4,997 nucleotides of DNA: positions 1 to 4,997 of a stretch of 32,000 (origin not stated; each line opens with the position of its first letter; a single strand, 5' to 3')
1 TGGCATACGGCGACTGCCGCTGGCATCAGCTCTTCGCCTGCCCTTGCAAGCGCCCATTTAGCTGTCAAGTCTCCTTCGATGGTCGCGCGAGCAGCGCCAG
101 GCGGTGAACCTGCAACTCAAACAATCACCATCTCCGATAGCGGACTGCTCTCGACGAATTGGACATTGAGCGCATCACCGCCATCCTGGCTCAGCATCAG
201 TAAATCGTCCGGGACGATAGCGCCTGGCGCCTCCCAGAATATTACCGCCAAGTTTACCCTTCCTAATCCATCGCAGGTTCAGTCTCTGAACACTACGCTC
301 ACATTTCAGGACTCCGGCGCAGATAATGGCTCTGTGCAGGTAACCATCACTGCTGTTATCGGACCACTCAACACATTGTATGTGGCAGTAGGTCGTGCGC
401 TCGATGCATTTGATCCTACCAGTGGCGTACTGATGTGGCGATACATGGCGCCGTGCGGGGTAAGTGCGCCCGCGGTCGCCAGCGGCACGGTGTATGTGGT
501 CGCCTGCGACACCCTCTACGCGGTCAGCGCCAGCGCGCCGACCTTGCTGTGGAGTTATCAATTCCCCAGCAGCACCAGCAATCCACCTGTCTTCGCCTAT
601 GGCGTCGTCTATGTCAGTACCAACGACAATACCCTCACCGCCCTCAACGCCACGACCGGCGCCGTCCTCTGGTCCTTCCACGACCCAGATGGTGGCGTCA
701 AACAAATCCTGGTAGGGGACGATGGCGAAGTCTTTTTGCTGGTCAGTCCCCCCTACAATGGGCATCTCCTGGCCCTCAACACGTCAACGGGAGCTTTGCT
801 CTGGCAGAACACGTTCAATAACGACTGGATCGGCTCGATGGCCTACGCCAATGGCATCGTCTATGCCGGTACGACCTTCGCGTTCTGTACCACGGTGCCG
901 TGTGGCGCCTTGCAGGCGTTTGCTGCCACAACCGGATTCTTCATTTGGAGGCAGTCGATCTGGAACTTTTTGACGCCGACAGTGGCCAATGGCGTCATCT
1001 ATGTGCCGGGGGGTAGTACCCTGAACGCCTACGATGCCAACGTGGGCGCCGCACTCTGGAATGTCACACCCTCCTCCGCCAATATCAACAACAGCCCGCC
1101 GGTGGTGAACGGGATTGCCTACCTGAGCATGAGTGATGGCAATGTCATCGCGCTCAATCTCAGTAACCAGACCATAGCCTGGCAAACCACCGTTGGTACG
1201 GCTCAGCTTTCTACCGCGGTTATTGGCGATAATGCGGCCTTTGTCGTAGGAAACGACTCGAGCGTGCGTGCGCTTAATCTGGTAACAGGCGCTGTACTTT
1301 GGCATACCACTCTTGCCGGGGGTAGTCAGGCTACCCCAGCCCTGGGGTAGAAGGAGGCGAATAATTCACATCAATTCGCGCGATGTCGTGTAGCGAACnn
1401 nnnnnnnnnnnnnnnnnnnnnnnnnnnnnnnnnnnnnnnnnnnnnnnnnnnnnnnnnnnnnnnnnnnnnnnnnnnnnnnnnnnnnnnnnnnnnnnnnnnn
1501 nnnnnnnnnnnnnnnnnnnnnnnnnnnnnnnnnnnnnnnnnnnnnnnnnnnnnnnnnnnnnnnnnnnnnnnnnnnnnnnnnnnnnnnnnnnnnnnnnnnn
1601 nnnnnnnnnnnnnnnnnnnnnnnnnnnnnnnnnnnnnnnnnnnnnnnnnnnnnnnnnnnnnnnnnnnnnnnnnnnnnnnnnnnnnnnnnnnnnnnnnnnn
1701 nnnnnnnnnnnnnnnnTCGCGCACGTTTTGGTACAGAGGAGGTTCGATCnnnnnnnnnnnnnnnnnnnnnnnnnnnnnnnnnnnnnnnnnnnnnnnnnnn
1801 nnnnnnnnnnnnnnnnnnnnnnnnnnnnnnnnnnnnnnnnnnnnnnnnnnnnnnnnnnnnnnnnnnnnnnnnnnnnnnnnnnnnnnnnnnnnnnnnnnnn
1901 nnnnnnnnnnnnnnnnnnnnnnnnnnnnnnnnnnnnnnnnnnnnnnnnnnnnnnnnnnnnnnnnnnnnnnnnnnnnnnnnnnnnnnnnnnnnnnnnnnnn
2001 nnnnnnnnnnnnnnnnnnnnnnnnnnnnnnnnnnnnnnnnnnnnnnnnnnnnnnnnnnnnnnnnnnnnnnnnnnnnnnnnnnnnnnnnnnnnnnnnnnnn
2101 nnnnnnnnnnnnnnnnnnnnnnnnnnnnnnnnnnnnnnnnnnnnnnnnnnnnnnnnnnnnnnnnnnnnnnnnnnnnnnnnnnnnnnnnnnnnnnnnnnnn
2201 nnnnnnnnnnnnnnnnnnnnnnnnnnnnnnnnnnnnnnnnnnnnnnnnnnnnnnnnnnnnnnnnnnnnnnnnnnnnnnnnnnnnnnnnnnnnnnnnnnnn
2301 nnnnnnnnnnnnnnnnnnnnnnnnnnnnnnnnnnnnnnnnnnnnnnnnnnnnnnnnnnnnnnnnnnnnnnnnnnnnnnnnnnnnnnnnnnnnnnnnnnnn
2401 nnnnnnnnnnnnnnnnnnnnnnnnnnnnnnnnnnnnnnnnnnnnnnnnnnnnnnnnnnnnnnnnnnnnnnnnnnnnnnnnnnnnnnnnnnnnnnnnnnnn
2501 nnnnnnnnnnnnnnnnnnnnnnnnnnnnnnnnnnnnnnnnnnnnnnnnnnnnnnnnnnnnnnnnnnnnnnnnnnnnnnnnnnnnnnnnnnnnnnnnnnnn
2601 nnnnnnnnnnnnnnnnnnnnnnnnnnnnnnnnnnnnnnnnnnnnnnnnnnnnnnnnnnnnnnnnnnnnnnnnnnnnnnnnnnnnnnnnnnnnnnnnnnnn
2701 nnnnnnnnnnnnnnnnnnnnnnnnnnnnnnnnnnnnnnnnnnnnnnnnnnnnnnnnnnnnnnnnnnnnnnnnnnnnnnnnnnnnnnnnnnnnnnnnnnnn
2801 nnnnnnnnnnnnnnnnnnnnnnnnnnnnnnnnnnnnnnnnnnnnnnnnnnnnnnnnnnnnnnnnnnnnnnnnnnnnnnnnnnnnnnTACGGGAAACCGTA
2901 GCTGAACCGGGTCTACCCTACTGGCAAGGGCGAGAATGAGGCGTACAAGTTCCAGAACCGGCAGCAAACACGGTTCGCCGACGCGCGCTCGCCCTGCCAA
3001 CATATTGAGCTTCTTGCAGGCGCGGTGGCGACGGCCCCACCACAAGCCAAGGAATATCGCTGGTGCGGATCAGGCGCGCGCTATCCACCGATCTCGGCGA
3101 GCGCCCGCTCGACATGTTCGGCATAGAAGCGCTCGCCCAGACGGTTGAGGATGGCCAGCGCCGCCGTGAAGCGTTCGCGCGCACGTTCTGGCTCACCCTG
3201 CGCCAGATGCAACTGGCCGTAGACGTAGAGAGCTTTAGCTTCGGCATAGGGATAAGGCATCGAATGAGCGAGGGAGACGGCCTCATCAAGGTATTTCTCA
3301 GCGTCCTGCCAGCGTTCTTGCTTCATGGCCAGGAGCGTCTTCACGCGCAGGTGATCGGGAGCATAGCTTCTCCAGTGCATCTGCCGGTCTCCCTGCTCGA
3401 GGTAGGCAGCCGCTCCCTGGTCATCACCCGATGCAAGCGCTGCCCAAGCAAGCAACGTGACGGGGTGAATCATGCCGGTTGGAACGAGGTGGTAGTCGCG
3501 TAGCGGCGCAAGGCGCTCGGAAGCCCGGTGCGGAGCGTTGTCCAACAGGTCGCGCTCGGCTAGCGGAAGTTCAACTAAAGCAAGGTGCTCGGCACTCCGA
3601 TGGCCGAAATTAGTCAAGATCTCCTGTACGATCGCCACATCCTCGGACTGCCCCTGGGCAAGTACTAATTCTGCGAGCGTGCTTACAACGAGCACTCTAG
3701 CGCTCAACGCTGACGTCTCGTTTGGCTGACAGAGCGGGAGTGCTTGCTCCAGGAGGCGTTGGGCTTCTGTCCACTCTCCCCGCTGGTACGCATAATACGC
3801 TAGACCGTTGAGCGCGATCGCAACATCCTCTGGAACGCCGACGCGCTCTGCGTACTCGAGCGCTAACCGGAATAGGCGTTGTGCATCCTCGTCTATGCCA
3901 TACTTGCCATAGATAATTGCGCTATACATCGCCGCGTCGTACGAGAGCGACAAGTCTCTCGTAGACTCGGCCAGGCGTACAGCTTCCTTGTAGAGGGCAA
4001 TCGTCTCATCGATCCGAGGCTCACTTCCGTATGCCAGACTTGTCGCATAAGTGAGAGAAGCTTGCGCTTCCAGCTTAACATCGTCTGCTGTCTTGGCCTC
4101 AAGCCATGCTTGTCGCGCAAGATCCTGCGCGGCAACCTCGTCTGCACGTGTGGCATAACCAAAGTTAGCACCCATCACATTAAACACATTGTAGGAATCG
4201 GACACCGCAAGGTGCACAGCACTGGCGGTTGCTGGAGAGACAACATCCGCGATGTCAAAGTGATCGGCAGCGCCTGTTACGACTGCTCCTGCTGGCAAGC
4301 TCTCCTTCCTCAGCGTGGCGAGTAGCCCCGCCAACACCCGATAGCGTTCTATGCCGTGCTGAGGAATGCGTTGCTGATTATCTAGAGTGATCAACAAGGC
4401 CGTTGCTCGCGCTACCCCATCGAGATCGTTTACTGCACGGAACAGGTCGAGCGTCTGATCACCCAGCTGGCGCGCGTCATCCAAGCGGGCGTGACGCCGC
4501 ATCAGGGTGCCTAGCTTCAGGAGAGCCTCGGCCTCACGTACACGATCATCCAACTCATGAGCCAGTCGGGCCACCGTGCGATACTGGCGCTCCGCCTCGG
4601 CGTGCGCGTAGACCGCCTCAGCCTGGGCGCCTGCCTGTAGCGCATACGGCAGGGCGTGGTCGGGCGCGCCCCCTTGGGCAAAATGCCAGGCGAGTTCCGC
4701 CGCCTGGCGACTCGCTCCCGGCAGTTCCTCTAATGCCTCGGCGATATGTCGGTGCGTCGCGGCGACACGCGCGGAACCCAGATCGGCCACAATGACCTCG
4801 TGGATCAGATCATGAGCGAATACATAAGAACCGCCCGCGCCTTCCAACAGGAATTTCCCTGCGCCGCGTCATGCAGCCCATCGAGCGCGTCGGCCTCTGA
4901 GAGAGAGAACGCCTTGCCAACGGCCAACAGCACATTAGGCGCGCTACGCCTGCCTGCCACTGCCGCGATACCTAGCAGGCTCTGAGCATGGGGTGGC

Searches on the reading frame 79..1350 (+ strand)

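Call 7: search_protein_families(library=pfam, proteins=[window:79-1350:+], max_evalue=0.001)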
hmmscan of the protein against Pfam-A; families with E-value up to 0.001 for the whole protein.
window:79-1350:+ (423 aa): 5 families
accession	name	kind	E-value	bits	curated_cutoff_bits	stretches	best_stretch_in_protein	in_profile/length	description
PF13360.13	PQQ_2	-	3.4e-42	145.1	27.6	2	109-204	6-103/233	Outer membrane protein assembly factor BamB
PF13570.13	Beta-prop_ACSF4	-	5.2e-23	82.4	133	3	176-343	63-223/329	Beta-alanine-activating enzyme, beta-propeller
PF01011.28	PQQ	-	1.8e-14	53.8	26.7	1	166-204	49-86/595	Glucose/ethanol/alcohol dehydrogenase, beta-propeller domain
PF25293.1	Beta-prop_EMC1_N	-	9.5e-13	48.8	34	1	177-249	34-106/219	EMC1 N-terminal beta-propeller domain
PF19190.6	BACON_2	-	0.00058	20.2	25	1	12-59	19-65/94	Viral BACON domain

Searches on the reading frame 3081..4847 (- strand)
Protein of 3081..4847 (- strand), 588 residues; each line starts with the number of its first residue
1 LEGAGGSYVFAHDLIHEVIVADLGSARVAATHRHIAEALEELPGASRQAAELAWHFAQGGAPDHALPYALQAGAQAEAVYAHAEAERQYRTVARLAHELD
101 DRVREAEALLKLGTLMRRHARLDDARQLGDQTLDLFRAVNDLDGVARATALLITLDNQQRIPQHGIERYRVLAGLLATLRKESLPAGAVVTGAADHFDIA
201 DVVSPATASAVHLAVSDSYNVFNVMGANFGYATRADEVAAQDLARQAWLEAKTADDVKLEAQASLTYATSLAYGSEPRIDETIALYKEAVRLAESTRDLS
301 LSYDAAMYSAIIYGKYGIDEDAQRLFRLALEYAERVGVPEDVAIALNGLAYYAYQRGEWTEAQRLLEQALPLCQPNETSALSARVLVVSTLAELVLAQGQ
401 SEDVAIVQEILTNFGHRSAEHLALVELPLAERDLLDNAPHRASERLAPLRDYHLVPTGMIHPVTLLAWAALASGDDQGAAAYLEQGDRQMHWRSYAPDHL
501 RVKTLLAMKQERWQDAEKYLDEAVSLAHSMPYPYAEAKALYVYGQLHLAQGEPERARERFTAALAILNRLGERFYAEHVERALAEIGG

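Call 4: search_protein_families(library=pfam, proteins=[window:3081-4847:-], max_evalue=0.01)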
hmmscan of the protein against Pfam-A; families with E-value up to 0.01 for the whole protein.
window:3081-4847:- (588 aa): 10 families
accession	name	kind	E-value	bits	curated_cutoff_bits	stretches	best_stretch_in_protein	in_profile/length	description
PF13424.12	TPR_12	-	3.3e-18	66.1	30.1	3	507-568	13-76/77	Tetratricopeptide repeat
PF17874.7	TPR_MalT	-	2.7e-09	37.2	45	1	229-485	46-305/336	MalT-like TPR region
PF07719.23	TPR_2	-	4.7e-07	29.9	27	1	537-566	1-30/34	Tetratricopeptide repeat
PF13432.12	TPR_16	-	2.8e-06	28.1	32.7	1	506-565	6-59/65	Tetratricopeptide repeat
PF13374.12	TPR_10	-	0.00019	21.7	27.5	1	342-374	1-33/42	Tetratricopeptide repeat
PF21259.3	Rgg_C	-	0.0021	18.2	27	1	506-578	107-179/182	HTH-type transcriptional regulator Rgg, C-terminal domain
PF13428.12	TPR_14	-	0.0028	18.6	23.5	0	538-566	2-30/44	Tetratricopeptide repeat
PF09613.16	HrpB1_HrpK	-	0.0036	17.4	29.3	0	502-541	50-85/126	Bacterial type III secretion protein (HrpB1_HrpK)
PF14559.12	TPR_19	-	0.0068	17.1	25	1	507-565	1-53/68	Tetratricopeptide repeat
PF13431.12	TPR_17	-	0.0079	16.8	24.4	0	537-558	13-34/34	Tetratricopeptide repeat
